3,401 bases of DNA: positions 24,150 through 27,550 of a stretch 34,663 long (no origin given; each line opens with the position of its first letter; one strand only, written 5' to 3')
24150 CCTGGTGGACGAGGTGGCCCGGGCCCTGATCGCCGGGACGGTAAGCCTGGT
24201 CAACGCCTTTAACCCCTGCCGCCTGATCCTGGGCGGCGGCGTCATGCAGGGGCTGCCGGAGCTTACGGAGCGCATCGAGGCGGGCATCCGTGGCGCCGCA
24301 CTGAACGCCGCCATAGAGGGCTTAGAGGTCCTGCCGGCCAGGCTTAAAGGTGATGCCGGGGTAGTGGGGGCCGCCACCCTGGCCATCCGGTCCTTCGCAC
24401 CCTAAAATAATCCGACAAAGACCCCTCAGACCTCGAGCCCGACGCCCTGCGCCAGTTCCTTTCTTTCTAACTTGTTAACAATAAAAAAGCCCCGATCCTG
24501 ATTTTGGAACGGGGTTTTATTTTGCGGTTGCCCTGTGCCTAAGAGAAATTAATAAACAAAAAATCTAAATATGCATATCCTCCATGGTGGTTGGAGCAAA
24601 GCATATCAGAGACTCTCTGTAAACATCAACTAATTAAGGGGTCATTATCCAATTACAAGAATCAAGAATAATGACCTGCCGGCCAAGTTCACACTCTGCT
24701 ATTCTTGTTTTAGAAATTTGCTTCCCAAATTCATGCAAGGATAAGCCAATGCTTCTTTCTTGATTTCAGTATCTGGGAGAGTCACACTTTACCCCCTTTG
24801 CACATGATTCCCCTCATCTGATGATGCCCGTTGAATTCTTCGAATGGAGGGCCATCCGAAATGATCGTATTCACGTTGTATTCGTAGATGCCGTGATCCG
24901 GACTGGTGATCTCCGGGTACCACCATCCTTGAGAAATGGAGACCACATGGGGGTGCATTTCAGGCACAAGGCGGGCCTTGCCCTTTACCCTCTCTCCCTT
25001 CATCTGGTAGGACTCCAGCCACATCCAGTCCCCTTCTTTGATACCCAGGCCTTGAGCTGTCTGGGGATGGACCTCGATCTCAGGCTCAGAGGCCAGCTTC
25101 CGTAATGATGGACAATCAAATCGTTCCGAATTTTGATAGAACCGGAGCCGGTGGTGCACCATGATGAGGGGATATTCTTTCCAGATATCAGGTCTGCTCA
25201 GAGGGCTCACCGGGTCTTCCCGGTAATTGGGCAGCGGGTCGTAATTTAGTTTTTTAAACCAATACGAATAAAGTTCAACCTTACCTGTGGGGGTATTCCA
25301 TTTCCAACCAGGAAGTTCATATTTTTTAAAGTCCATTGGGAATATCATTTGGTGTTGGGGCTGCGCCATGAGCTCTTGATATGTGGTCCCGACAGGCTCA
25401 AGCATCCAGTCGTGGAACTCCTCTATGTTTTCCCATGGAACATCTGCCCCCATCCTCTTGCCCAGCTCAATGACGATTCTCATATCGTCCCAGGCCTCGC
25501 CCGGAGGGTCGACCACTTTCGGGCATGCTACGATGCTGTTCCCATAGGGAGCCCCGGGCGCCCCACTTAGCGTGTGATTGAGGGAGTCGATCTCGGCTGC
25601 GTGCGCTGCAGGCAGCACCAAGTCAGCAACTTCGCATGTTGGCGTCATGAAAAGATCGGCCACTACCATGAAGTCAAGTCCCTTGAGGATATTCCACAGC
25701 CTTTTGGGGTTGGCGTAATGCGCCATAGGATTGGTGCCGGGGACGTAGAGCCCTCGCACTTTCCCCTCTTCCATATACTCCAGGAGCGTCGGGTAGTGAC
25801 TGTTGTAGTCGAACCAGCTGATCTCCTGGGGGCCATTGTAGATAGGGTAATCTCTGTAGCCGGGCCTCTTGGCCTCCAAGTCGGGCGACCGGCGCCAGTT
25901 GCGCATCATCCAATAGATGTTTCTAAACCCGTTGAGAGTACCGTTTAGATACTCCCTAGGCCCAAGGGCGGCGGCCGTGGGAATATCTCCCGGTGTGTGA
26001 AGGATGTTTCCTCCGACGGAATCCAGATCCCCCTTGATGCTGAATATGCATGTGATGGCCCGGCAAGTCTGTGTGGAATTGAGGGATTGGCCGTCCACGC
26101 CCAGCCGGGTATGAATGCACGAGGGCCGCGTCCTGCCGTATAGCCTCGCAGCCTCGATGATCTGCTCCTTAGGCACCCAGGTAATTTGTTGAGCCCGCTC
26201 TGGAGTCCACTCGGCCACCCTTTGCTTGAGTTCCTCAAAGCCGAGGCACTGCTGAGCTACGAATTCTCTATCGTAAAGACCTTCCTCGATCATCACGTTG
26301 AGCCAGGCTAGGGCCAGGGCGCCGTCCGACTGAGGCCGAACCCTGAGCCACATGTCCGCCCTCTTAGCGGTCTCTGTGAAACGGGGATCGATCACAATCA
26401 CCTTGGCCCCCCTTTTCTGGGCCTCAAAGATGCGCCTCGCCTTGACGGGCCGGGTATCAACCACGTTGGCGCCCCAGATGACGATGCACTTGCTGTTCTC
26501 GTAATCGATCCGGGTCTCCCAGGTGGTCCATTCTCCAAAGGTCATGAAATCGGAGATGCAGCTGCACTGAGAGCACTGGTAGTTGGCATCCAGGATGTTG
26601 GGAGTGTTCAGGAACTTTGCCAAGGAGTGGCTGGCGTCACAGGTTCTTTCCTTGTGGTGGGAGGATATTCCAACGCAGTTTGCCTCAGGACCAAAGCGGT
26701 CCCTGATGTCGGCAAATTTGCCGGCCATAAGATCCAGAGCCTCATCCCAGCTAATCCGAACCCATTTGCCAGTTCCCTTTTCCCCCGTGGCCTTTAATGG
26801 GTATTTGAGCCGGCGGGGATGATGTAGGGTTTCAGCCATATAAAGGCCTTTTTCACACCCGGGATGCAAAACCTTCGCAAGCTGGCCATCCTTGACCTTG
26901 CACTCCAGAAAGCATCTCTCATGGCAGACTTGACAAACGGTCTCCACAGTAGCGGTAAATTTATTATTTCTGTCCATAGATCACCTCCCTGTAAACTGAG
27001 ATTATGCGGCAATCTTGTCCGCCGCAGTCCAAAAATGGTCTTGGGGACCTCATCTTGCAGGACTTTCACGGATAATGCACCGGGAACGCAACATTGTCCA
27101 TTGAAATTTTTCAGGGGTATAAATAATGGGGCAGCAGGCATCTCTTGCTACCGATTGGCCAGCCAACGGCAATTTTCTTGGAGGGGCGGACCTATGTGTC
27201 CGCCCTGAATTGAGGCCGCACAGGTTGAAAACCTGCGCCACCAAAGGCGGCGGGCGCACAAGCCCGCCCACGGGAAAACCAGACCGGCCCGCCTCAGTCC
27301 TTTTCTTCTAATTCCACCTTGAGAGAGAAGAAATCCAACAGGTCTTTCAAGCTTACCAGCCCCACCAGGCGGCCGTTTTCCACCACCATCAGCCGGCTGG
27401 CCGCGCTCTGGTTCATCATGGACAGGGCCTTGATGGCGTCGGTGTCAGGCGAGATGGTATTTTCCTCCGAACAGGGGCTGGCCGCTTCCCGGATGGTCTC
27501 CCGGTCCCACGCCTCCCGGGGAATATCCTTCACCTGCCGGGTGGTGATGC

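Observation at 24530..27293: Stand-alone acetylene-hydratase-like Mo/W enzyme in a lower-GC pocket, with His replacing the catalytic Asp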

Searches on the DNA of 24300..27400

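Call 82: search_rna_families(source=window, start=24300, end=27400, threshold=evalue, max_evalue=1)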
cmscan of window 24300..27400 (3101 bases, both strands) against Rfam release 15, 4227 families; matches with E-value up to 1: 0.
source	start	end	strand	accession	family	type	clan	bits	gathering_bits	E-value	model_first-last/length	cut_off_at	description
